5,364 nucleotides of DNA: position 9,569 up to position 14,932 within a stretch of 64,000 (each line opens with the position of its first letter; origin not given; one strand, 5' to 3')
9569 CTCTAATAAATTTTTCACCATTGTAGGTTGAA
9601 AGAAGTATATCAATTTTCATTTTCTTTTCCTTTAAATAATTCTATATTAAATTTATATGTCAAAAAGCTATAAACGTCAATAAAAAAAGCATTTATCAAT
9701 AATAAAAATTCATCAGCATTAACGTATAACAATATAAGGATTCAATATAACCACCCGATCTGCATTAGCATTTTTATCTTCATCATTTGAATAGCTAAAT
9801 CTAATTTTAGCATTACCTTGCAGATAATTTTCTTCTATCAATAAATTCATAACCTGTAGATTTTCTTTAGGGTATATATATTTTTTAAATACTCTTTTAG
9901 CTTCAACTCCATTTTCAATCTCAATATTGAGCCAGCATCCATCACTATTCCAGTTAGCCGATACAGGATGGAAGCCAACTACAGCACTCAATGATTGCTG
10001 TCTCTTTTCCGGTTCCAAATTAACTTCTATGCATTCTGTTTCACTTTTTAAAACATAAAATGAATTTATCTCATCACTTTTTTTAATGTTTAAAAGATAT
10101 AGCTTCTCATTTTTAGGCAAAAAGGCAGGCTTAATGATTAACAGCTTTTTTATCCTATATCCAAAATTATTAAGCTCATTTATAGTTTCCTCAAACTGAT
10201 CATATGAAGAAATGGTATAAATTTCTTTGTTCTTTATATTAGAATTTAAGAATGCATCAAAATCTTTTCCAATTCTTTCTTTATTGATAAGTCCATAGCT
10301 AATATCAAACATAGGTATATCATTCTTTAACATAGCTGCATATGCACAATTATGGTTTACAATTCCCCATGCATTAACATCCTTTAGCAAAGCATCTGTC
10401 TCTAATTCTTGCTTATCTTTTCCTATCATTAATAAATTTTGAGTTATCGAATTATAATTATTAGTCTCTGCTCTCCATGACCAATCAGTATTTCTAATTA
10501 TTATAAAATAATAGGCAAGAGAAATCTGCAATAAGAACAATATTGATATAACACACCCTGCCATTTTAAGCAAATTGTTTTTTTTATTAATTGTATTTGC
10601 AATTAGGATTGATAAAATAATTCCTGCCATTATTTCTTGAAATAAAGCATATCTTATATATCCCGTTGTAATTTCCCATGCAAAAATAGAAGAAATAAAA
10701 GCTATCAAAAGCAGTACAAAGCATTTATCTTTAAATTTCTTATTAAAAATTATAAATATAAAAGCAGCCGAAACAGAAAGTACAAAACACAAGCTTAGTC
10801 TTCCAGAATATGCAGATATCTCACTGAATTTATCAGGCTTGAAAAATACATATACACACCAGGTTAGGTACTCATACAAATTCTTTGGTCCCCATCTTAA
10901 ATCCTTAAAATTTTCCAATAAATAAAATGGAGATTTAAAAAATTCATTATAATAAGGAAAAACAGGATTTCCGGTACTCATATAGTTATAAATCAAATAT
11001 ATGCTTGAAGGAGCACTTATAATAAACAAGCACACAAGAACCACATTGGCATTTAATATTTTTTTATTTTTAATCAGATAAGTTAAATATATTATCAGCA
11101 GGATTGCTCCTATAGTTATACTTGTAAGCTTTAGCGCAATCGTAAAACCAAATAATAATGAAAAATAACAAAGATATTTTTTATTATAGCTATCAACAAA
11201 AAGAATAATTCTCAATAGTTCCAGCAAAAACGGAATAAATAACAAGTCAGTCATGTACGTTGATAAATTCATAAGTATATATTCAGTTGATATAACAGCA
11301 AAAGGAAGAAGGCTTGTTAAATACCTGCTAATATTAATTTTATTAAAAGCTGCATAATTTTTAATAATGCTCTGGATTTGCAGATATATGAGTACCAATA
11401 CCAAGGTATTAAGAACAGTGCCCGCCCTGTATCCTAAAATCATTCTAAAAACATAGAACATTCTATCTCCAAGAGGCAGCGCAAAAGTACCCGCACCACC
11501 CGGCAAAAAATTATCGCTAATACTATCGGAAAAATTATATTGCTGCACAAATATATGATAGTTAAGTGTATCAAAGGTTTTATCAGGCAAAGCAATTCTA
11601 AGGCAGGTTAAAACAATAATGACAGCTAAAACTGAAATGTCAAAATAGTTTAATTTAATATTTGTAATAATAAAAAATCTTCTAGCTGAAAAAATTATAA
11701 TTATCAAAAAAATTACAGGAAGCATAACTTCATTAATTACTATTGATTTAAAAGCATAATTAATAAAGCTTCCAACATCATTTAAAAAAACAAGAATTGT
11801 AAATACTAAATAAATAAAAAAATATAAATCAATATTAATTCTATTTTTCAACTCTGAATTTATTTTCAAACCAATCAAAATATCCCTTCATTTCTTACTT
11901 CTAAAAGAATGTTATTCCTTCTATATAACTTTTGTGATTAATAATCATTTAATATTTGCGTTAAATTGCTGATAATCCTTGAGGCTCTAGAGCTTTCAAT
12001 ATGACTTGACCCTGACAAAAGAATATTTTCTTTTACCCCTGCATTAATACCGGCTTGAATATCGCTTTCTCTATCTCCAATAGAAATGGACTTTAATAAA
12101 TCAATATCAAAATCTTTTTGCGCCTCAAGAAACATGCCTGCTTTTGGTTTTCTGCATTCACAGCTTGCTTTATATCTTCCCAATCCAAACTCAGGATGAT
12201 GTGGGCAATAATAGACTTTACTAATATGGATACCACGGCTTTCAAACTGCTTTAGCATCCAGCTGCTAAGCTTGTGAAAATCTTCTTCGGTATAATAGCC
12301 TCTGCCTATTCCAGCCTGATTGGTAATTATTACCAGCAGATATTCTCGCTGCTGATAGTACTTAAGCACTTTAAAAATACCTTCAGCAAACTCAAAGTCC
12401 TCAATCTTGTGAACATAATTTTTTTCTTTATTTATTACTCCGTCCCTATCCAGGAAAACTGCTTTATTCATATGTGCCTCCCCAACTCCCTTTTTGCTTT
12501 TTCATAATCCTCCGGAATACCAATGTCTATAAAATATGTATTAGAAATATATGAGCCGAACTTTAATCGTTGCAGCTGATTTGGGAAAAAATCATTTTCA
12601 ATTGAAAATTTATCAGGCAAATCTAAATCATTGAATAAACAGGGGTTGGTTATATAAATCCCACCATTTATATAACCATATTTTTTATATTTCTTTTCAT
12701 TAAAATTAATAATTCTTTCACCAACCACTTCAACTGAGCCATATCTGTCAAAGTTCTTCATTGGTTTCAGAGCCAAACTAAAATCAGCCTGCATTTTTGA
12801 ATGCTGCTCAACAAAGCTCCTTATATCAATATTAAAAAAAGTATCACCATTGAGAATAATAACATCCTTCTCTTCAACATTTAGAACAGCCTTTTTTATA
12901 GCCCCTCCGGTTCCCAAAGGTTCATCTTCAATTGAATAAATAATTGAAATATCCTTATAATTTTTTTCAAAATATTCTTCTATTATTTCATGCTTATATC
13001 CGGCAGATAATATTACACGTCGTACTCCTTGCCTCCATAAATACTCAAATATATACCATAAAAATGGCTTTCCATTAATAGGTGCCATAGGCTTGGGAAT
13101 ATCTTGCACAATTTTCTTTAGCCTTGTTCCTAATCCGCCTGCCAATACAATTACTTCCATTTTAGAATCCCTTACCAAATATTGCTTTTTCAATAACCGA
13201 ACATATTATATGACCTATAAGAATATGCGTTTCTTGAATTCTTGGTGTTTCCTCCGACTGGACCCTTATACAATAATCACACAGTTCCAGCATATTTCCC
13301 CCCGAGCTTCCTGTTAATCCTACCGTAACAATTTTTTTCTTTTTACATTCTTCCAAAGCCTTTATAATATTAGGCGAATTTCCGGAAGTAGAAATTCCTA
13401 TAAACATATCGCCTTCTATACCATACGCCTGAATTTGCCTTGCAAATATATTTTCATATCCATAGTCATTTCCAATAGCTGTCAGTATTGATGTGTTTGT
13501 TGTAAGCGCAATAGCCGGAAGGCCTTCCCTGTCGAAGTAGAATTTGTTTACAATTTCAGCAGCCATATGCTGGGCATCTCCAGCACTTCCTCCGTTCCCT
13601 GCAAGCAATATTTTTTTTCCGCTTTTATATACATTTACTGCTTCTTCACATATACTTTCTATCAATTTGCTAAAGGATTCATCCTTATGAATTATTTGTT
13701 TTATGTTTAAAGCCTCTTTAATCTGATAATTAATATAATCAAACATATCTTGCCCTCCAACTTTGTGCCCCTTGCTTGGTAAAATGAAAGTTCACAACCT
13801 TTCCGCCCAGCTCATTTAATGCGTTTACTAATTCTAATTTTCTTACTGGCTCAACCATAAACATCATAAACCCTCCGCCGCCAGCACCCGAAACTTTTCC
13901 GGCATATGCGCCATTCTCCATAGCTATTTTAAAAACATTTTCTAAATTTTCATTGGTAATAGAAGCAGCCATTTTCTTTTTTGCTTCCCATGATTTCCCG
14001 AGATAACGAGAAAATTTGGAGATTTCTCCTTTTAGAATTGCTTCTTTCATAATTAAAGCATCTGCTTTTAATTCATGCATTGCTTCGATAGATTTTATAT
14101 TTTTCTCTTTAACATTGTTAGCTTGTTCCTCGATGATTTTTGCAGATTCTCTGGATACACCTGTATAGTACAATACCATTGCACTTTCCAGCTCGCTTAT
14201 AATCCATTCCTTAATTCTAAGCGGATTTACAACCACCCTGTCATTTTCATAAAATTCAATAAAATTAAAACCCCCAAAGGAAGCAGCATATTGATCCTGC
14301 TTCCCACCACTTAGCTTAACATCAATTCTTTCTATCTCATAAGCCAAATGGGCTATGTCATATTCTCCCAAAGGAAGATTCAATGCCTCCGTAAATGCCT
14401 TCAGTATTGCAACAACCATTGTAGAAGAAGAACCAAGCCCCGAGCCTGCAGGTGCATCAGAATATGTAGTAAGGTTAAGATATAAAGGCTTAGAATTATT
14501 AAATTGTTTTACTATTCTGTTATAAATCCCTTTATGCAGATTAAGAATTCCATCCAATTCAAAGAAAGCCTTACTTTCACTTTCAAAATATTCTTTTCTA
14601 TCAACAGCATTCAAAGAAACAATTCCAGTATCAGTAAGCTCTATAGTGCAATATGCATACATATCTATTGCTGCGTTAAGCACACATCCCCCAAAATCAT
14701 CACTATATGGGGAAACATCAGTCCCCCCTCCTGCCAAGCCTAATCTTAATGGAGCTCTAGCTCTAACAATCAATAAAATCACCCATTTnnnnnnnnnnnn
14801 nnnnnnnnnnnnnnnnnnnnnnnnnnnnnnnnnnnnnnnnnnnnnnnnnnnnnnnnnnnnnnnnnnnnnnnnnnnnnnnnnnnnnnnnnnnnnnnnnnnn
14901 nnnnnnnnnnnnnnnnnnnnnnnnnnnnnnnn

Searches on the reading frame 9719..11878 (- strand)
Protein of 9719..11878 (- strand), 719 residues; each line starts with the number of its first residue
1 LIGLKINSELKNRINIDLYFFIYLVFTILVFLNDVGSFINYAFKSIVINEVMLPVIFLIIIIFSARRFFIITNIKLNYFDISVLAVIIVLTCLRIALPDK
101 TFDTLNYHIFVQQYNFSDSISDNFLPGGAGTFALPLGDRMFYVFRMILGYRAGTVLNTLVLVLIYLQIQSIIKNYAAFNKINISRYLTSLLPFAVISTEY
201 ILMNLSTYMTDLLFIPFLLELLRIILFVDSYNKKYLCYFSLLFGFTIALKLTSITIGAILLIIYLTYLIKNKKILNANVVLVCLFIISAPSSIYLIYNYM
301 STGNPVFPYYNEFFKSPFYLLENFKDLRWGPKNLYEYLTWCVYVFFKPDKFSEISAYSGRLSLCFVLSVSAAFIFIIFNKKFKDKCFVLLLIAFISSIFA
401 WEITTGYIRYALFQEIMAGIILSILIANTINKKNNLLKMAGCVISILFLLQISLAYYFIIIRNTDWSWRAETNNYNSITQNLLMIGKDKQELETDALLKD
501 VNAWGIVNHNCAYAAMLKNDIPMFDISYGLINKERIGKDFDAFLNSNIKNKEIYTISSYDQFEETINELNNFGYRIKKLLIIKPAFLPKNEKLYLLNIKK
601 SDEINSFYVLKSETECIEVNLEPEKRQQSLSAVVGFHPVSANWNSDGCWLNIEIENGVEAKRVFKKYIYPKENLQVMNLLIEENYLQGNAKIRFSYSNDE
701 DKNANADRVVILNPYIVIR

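Call 7: search_protein_families(library=pfam, proteins=[window:9719-11878:-], max_evalue=0.001)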
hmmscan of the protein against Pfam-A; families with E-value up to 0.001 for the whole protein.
window:9719-11878:- (719 aa): 0 families

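Call 35: search_protein_families(library=pfam, proteins=[window:9719-11878:-], max_evalue=0.1)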
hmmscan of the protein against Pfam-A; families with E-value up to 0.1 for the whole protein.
window:9719-11878:- (719 aa): 1 family
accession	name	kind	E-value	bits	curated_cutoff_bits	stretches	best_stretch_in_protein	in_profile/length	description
PF16267.10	DUF4920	-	0.073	13.6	25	0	644-668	24-48/87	Domain of unknown function (DUF4920)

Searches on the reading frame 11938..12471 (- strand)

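Call 7: search_protein_families(library=pfam, proteins=[window:11938-12471:-], max_evalue=0.001)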
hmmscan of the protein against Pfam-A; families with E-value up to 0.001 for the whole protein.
window:11938-12471:- (177 aa): 4 families
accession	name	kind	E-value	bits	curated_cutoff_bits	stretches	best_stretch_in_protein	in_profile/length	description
PF13242.12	Hydrolase_like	-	1.2e-09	38.3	22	1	106-160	2-57/75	HAD-hyrolase-like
PF08645.17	PNK3P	-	6.8e-09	36.1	22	1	12-133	10-125/161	Polynucleotide kinase 3 phosphatase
PF13419.12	HAD_2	-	1.7e-08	35.2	23.8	1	104-147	131-174/178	Haloacid dehalogenase-like hydrolase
PF00702.32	Hydrolase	-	0.00026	21.9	26.4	0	106-145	152-191/191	haloacid dehalogenase-like hydrolase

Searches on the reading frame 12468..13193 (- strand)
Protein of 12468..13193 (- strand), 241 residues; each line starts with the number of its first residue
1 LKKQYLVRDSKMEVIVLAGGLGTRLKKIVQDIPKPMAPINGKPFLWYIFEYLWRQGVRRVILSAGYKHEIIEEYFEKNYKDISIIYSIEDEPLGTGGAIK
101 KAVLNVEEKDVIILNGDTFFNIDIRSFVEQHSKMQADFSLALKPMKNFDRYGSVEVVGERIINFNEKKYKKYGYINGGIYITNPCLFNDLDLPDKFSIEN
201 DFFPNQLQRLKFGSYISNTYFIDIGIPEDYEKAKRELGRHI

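Call 7: search_protein_families(library=pfam, proteins=[window:12468-13193:-], max_evalue=0.001)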
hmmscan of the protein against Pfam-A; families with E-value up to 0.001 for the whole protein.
window:12468-13193:- (241 aa): 2 families
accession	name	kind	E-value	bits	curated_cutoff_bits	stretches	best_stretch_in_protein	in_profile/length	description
PF00483.29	NTP_transferase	-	8.4e-30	104.6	21.2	1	14-237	2-242/245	Nucleotidyl transferase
PF12804.13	NTP_transf_3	-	6.1e-12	46.4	27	1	14-130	1-110/160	MobA-like NTP transferase domain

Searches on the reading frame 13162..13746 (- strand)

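Call 7: search_protein_families(library=pfam, proteins=[window:13162-13746:-], max_evalue=0.001)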
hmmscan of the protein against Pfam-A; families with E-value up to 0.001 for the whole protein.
window:13162-13746:- (194 aa): 2 families
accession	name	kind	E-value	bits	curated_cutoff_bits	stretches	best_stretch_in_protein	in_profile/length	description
PF13580.11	SIS_2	-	9.3e-24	84.5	27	1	26-146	18-138/138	SIS domain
PF01380.27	SIS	-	1.2e-08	35.3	25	1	111-168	53-110/131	SIS domain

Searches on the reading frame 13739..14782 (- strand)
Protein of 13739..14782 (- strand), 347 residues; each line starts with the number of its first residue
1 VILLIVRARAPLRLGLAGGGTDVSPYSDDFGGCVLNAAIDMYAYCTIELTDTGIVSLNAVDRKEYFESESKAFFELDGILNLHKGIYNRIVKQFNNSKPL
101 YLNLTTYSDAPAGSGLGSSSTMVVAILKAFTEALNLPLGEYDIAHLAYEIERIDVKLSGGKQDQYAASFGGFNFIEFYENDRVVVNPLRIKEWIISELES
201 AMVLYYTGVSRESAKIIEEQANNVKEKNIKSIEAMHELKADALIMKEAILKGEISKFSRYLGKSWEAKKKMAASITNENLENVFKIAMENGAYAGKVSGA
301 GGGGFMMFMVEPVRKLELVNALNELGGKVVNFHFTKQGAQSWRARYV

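Call 7: search_protein_families(library=pfam, proteins=[window:13739-14782:-], max_evalue=0.001)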
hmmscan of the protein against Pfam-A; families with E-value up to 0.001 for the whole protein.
window:13739-14782:- (347 aa): 2 families
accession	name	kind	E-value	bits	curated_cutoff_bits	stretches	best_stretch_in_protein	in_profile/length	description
PF00288.32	GHMP_kinases_N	-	2e-19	70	22.3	1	81-171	1-87/87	GHMP kinases N terminal domain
PF08544.19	GHMP_kinases_C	-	6.5e-11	42.9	21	1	245-325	1-82/85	GHMP kinases C terminal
